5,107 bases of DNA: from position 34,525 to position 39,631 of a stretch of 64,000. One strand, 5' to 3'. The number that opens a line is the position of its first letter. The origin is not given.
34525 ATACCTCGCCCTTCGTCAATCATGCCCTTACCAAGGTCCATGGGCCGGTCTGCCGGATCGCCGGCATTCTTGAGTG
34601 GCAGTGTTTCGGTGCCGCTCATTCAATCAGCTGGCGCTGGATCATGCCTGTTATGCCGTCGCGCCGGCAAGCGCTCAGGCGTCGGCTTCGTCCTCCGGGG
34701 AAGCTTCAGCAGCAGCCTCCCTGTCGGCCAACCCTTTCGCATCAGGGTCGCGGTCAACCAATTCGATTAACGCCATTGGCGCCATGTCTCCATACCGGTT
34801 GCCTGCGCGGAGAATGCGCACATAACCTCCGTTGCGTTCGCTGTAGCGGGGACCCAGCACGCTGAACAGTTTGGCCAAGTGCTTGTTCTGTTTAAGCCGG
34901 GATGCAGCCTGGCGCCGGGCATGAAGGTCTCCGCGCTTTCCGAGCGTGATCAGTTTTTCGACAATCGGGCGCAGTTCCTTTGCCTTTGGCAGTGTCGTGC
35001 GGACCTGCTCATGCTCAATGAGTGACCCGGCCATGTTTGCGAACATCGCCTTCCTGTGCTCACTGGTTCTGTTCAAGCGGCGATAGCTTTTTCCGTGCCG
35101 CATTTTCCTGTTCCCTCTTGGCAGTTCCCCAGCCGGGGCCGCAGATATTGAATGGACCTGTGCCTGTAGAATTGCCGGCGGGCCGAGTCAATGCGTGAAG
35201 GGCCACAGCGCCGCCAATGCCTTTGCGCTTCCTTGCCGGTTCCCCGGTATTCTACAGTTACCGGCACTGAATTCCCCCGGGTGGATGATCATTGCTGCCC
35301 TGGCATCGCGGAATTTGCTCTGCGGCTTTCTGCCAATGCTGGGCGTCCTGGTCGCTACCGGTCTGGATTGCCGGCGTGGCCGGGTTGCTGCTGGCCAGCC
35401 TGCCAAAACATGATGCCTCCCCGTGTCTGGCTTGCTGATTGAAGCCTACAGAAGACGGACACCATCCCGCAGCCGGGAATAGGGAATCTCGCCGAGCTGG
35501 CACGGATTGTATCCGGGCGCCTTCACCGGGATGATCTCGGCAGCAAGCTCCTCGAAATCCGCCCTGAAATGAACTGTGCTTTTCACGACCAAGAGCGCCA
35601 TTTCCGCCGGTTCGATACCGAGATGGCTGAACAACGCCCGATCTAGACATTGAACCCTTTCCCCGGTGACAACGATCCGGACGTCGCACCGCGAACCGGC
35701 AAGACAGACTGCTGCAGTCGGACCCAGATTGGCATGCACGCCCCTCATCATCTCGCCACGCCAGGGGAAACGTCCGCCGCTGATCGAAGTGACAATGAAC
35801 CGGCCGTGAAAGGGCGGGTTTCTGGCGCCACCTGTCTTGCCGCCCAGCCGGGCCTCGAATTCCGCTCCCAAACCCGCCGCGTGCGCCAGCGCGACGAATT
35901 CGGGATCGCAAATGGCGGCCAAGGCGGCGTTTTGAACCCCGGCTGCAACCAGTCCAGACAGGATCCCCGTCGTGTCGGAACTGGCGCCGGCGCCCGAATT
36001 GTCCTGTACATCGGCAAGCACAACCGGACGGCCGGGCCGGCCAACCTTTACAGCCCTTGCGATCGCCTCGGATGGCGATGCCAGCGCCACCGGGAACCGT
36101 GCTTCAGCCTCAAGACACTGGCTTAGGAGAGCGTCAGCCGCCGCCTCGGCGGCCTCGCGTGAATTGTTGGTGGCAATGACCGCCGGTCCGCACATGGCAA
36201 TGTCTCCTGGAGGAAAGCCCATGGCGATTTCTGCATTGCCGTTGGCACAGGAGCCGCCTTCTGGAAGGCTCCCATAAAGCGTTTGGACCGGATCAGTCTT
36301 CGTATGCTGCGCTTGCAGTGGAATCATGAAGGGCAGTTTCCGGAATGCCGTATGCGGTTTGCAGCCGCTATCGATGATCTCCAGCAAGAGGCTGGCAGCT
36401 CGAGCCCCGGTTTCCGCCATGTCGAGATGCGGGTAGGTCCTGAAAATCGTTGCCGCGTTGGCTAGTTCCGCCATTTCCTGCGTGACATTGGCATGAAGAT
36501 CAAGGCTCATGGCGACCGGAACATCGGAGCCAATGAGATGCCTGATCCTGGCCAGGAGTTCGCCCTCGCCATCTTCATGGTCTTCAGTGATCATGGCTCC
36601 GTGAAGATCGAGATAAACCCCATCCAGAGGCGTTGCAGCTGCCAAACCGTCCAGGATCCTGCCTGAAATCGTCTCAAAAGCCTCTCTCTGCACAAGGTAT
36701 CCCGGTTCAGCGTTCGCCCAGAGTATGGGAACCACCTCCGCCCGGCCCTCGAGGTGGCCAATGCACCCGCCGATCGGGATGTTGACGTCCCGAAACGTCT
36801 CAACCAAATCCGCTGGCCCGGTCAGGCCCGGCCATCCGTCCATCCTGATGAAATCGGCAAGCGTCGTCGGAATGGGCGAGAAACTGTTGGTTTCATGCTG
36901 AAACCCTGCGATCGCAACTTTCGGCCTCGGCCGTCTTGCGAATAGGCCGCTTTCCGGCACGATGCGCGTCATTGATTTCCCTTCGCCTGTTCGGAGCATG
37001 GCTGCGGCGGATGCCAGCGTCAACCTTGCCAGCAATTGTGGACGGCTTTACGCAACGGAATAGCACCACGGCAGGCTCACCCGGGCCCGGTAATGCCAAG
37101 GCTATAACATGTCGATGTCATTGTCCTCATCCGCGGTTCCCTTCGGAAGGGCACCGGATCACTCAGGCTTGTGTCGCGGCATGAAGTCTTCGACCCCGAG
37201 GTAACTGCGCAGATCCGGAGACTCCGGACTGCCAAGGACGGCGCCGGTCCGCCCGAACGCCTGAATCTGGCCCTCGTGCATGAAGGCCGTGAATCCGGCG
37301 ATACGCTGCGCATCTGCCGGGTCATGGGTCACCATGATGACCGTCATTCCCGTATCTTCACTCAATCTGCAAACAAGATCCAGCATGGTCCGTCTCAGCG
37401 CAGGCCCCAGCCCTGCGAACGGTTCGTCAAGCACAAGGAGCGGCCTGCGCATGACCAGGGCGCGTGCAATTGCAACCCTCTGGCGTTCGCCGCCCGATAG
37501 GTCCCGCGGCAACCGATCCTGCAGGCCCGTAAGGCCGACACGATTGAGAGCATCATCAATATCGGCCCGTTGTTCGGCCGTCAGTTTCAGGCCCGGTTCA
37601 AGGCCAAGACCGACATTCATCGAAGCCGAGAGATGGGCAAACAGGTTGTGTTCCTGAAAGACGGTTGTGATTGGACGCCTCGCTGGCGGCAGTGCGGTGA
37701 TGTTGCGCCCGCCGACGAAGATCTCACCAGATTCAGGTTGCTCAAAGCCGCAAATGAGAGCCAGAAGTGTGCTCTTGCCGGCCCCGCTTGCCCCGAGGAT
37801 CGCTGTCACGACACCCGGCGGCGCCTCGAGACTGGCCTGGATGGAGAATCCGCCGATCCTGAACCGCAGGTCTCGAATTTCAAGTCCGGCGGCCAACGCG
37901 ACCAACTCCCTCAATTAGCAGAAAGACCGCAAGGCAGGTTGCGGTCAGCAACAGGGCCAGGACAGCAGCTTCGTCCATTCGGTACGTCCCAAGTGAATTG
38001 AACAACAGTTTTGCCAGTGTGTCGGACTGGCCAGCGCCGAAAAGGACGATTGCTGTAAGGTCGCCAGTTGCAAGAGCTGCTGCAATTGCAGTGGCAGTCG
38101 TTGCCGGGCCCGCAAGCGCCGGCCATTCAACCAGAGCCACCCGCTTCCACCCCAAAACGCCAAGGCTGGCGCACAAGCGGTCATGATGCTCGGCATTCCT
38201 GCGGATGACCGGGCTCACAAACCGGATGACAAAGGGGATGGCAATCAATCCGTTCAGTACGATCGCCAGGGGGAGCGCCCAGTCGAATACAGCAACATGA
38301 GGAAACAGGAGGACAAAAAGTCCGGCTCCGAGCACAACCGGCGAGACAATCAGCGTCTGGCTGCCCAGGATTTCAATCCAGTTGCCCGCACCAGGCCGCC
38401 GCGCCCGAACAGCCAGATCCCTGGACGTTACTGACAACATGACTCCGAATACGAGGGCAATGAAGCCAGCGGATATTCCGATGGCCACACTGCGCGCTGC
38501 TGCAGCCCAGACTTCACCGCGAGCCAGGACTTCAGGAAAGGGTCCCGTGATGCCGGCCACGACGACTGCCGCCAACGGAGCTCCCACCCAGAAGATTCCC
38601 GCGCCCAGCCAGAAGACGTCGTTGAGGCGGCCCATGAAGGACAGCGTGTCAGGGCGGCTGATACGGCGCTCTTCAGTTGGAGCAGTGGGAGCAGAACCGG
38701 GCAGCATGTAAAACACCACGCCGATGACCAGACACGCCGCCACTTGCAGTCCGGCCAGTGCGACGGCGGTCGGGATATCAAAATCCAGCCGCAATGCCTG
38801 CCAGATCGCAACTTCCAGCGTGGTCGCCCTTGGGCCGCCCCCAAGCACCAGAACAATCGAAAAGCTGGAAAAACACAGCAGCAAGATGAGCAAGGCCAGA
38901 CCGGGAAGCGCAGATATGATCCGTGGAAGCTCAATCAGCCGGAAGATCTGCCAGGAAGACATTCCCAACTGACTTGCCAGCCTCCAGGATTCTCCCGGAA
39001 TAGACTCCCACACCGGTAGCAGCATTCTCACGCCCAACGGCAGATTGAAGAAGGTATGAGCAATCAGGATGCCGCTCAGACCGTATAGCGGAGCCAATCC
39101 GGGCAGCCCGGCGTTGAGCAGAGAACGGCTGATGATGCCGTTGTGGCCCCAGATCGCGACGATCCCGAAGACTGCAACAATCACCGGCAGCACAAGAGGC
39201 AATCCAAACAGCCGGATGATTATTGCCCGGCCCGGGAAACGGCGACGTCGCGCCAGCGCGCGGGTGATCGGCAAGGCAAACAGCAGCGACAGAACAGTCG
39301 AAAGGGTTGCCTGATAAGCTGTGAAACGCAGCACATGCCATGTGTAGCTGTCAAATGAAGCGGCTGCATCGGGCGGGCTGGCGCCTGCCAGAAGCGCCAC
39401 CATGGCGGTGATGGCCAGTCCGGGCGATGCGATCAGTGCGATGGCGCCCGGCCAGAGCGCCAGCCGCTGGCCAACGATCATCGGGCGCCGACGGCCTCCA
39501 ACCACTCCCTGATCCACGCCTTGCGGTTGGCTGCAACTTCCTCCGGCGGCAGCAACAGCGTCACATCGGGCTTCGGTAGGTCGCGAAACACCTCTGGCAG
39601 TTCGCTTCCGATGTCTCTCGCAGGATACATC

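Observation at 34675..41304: Two intact, diverged copies of ribosomal protein L17 (rplQ) bracket a 5.8-kb thiBPQ + MlrC insertion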

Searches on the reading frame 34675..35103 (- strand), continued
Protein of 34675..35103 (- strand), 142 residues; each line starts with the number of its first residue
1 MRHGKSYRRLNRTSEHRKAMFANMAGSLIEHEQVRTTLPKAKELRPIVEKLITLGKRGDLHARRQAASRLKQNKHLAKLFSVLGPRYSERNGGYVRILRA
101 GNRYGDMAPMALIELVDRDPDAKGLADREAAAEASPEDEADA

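Call 41: find_related_loci(query=window:34678-35103:-, collection=metagenome_contigs, flank=10000)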
Query window:34678-35103:- (142 aa) in metagenome_contigs; peptide patterns used: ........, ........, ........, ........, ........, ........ (x = any residue, [..] = any of these).
599 stretches matched a pattern (row limit reached: there are more); 566 encode a relative of the query (tblastn E <= 1e-3); the best 80 are kept; 80 distinct loci.
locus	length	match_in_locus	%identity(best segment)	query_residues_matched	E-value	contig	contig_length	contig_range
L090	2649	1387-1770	83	1-128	2e-71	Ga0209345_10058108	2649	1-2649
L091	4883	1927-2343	78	1-137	6e-70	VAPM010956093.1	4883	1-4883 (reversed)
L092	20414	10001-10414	77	1-141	8e-70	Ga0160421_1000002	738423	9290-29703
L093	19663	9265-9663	80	1-133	5e-70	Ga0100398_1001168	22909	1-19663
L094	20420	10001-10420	76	1-140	3e-70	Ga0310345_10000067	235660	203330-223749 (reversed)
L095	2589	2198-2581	81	1-128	1e-70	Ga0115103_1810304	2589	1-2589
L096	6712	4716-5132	75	1-139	9e-70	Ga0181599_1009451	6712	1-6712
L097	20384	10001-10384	78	1-128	4e-69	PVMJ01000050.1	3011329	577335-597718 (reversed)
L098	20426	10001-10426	76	1-142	2e-69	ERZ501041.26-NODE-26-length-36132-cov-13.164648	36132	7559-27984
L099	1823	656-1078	75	1-139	7e-72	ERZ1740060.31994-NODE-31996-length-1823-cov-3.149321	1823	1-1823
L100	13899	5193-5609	75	1-138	4e-69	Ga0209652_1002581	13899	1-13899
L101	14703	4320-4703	80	1-128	7e-69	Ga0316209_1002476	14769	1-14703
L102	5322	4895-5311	75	1-138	4e-69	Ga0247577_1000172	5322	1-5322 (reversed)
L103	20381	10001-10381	80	1-127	4e-69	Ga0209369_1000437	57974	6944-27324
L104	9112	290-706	78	1-138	4e-69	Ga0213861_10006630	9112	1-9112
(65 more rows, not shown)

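Call 63: search_protein_families(library=pfam, proteins=[window:34675-35103:-], max_evalue=0.001)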
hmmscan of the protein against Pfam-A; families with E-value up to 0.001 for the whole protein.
window:34675-35103:- (142 aa): 1 family
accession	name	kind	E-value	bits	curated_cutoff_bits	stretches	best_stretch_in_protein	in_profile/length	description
PF01196.24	Ribosomal_L17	-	9e-39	132.7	27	1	20-116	1-97/97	Ribosomal protein L17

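Call 64: search_protein_families(library=ncbifam, proteins=[window:34675-35103:-], max_evalue=0.00001)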
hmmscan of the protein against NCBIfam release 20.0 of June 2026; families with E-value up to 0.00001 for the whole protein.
window:34675-35103:- (142 aa): 2 families
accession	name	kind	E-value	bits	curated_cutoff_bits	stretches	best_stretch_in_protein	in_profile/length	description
TIGR00059.1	L17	equivalog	3.3e-43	146.6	70.05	1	6-117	1-112/112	50S ribosomal protein L17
NF051448.1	50S_L17_sunset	exception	3.6e-40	138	280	1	8-134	8-134/229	50S ribosomal protein L17, sunset domain variant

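Call 76: search_dna_similar(query=window:34675-35103:-, collection=plasmids, mode=protein, max_evalue=1e-10, max_rows=15)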
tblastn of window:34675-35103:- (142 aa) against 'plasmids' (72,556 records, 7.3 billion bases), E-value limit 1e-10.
Records with a match: 64; places in all: 64; records where one place covers at least 80% of the query: 34.
Best place of each record, by identity: 60-80% 21; <60% 43.
By first word of the organism name: Clostridioides 12; Sinorhizobium 4; Klebsiella 4; Acinetobacter 4; Escherichia 3; Bacillus 3; Proteus 2; Neisseria 2; Listeria 2; Mesomycoplasma 2; and 26 more.
By predicted mobility (MOB-suite, as given by PLSDB): non-mobilizable 55; mobilizable 5; conjugative 4.
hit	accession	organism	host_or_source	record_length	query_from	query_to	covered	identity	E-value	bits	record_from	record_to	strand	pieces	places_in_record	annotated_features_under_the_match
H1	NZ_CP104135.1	Sinorhizobium sp. C101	Phaseolus vulgaris,cell ...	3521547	1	119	84%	69.7%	1e-50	179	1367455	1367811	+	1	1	none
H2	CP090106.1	Sinorhizobium meliloti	Medicago,Cell culture,Plant nodule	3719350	1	119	84%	69.7%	2e-50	179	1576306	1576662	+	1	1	rplQ: 50S ribosomal protein L17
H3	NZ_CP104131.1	Sinorhizobium sp. K101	Phaseolus vulgaris,cell ...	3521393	1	119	84%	69.7%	4e-50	177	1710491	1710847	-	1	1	none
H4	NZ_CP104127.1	Sinorhizobium sp. M103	Phaseolus vulgaris,cell ...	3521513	1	119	84%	69.7%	4e-50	177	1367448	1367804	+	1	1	none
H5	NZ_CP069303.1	Shinella sp. PSBB067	monoisolate,Minnesota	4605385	1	119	84%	68.1%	3e-49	175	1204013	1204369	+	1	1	none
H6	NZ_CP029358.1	Azospirillum thermophilum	cell culture,hot spring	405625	1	119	84%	66.4%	1e-45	165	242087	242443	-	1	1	rplQ: 50S ribosomal protein L17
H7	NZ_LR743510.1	Methylobacterium bullatum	-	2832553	1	119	84%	65.5%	1e-45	165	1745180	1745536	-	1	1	none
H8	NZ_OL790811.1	Proteus mirabilis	-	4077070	1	118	83%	63.6%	3e-40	149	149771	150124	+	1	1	none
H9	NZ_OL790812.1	Proteus mirabilis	-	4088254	1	118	83%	63.6%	3e-40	149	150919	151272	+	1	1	none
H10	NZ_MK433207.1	Klebsiella pneumoniae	pig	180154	1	118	83%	62.7%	5e-39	145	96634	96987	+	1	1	rplQ: 50S ribosomal protein L17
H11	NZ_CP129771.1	Klebsiella pneumoniae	Homo sapiens,whole organism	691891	1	118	83%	62.7%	5e-39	145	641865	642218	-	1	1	rplQ: 50S ribosomal protein L17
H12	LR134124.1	Klebsiella aerogenes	not available: to be reported later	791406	1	118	83%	62.7%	5e-39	145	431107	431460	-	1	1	rplQ: 50S ribosomal protein L17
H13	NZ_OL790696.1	Escherichia coli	-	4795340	1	118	83%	62.7%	5e-39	145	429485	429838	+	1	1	none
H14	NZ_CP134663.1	Escherichia coli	Larus michahellis,bacteria,cloaca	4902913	1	118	83%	62.7%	5e-39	145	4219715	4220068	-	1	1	none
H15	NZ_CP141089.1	Escherichia coli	Homo sapiens,Infected Human Urine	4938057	1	118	83%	62.7%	5e-39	145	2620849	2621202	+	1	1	none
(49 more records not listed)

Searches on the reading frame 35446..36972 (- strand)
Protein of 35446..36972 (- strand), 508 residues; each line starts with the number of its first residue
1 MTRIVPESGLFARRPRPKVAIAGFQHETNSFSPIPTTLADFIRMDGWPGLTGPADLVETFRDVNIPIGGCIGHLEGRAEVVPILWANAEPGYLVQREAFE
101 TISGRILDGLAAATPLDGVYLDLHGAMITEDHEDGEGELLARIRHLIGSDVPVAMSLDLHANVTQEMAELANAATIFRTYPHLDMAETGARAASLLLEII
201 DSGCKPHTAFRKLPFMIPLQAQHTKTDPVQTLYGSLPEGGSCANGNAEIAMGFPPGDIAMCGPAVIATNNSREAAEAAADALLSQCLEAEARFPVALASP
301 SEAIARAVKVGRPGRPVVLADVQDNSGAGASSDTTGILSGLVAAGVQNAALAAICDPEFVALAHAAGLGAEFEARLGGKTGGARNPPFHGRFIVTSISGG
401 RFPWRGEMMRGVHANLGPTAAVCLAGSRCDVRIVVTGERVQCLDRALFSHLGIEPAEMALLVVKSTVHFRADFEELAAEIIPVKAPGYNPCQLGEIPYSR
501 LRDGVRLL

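Call 63: search_protein_families(library=pfam, proteins=[window:35446-36972:-], max_evalue=0.001)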
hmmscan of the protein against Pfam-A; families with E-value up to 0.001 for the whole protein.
window:35446-36972:- (508 aa): 2 families
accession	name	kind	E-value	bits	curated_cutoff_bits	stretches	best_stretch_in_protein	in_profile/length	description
PF07364.17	DUF1485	-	4.8e-91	305.5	22.8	1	18-307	1-289/290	Metallopeptidase family M81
PF07171.17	MlrC_C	-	2.4e-52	178.2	27.2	1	319-500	1-178/178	MlrC C-terminus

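Call 64: search_protein_families(library=ncbifam, proteins=[window:35446-36972:-], max_evalue=0.00001)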
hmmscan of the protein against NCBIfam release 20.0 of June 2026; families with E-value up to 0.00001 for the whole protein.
window:35446-36972:- (508 aa): 1 family
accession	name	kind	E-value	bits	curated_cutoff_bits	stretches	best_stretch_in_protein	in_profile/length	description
NF041767.1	micro_ase_MlrC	exception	8.8e-56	189.4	999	1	16-484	28-484/511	microcystinase MlrC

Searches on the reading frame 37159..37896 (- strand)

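Call 63: search_protein_families(library=pfam, proteins=[window:37159-37896:-], max_evalue=0.001)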
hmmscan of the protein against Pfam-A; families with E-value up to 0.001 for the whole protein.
window:37159-37896:- (245 aa): 4 families
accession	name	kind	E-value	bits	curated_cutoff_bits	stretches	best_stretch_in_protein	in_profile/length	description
PF00005.33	ABC_tran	-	2.6e-35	122.4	25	1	21-161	4-137/137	ABC transporter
PF13304.12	AAA_21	-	2.6e-12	47.9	27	1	116-193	221-300/304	AAA domain, putative AbiEii toxin, Type IV TA system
PF02463.25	SMC_N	-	0.00045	20.1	40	0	112-192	122-200/220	RecF/RecN/SMC N terminal domain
PF13555.12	AAA_29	-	0.00087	19.4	27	0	27-46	22-41/61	P-loop containing region of AAA domain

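Call 64: search_protein_families(library=ncbifam, proteins=[window:37159-37896:-], max_evalue=0.00001)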
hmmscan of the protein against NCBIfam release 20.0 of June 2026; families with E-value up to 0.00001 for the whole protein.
window:37159-37896:- (245 aa): 181 families (the best 25 are shown)
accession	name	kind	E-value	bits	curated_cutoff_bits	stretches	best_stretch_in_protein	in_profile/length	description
TIGR01277.1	thiQ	equivalog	1.1e-69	234.3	245.05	1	11-215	7-211/213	thiamine ABC transporter ATP-binding protein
NF008039.0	PRK10771.1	equivalog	1.2e-69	234.3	298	1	6-222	3-219/234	thiamine ABC transporter ATP-binding protein ThiQ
TIGR00968.1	3a0106s01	subfamily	1.5e-51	175.2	342.75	1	14-235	10-233/237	sulfate ABC transporter ATP-binding protein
TIGR01187.1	potA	subfamily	2.4e-51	174.8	355.6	1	33-226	1-194/325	polyamine ABC transporter ATP-binding protein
TIGR03258.1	PhnT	equivalog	3.3e-50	171.1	499.15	1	3-240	7-247/359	2-aminoethylphosphonate ABC transport system ATP-binding subunit PhnT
TIGR03265.1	PhnT2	equivalog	9.8e-50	169.7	457.7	1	5-241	5-243/353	putative 2-aminoethylphosphonate ABC transporter ATP-binding protein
NF006987.0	PRK09452.1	equivalog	5.5e-48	163.5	482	1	23-225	38-240/378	spermidine/putrescine ABC transporter ATP-binding protein PotA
NF043075.1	MMSYN1_0197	equivalog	6.4e-48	163.4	550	1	29-234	29-234/341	spermidine/putrescine ABC transporter ATP-binding protein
NF040840.2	tungstate_WtpC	equivalog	1.3e-47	162.8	440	1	32-238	30-236/347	tungstate ABC transporter ATP-binding protein WtpC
TIGR02142.1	modC_ABC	equivalog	2.4e-47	161.9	285.05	1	9-225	4-224/353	molybdenum ABC transporter ATP-binding protein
NF008621.0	PRK11607.1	equivalog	4.2e-46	157.5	613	1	5-225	20-242/377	putrescine ABC transporter ATP-binding subunit PotG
NF008513.0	PRK11432.1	equivalog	1.2e-45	156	496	1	22-237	26-241/351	ferric ABC transporter ATP-binding protein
NF040933.2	ABC_arch_GlcV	equivalog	7.1e-44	150.1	450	1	23-234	27-243/357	glucose ABC transporter ATP-binding protein GlcV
NF008653.0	PRK11650.1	subfamily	1.6e-41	142.5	432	1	24-234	26-236/357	sn-glycerol-3-phosphate ABC transporter ATP-binding protein UgpC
NF008355.0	PRK11144.1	equivalog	7.7e-41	140.2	434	1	10-223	6-219/353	molybdenum ABC transporter ATP-binding protein ModC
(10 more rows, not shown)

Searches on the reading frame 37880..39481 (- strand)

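Call 63: search_protein_families(library=pfam, proteins=[window:37880-39481:-], max_evalue=0.001)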
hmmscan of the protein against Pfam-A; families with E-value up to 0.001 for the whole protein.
window:37880-39481:- (533 aa): 2 families
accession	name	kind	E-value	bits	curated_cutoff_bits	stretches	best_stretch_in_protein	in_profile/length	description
PF00528.27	BPD_transp_1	-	8.3e-09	35.9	26.4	2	377-523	27-171/184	Binding-protein-dependent transport system inner membrane component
PF16085.10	Phage_holin_3_5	-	0.00032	21.3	27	1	143-226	7-90/113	Bacteriophage holin Hol, superfamily III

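Call 64: search_protein_families(library=ncbifam, proteins=[window:37880-39481:-], max_evalue=0.00001)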
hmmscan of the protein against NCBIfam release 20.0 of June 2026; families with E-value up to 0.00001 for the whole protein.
window:37880-39481:- (533 aa): 21 families
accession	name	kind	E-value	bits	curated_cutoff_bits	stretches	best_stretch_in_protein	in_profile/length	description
NF006955.0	PRK09433.2-3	equivalog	2.5e-133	445.5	801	1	14-520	16-527/543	thiamine/thiamine pyrophosphate ABC transporter permease ThiP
NF006951.0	PRK09433.1-2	equivalog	8.7e-123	410.7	788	1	8-526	12-528/535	thiamine/thiamine pyrophosphate ABC transporter permease ThiP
NF006954.0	PRK09433.1-5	equivalog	1.8e-122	409.8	821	1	22-526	18-521/530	thiamine/thiamine pyrophosphate ABC transporter permease ThiP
NF006956.0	PRK09433.2-5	equivalog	6.1e-117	391.4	984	1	13-523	22-530/543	thiamine/thiamine pyrophosphate ABC transporter permease ThiP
TIGR01253.1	thiP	equivalog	2.2e-112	376.7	395.1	1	22-523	19-519/519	thiamine/thiamine pyrophosphate ABC transporter permease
NF006952.0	PRK09433.1-3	equivalog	1.4e-110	370.6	679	1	27-524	33-528/534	thiamine/thiamine pyrophosphate ABC transporter permease ThiP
NF006953.0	PRK09433.1-4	equivalog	5.3e-108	362.2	970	1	9-526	13-528/536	thiamine/thiamine pyrophosphate ABC transporter permease ThiP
TIGR02139.1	permease_CysT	equivalog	2.7e-28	99.3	246.1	2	51-256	52-254/265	sulfate ABC transporter permease subunit CysT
TIGR00969.1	3a0106s02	subfamily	6.3e-27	94.7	240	2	48-260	60-269/272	sulfate ABC transporter permease subunit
TIGR02141.1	modB_ABC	equivalog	6.3e-24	84.8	182.6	1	57-253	6-198/208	molybdate ABC transporter permease subunit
NF011624.0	PRK15050.1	equivalog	1.1e-21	77.3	247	1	47-253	71-278/297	2-aminoethylphosphonate ABC transporter permease subunit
TIGR01581.1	Mo_ABC_porter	hypoth_equivalog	4.1e-21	75.5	210.3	1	51-253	23-224/225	ABC transporter permease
NF008208.0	PRK10971.1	equivalog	8e-21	74.7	415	1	53-255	62-261/277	sulfate/thiosulfate ABC transporter permease CysT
TIGR02140.1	permease_CysW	equivalog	1.1e-18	67.7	329.1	1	46-256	44-251/261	sulfate ABC transporter permease subunit CysW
TIGR03226.1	PhnU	equivalog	1.6e-16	60.7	283.45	1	75-252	116-295/311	2-aminoethylphosphonate ABC transporter permease subunit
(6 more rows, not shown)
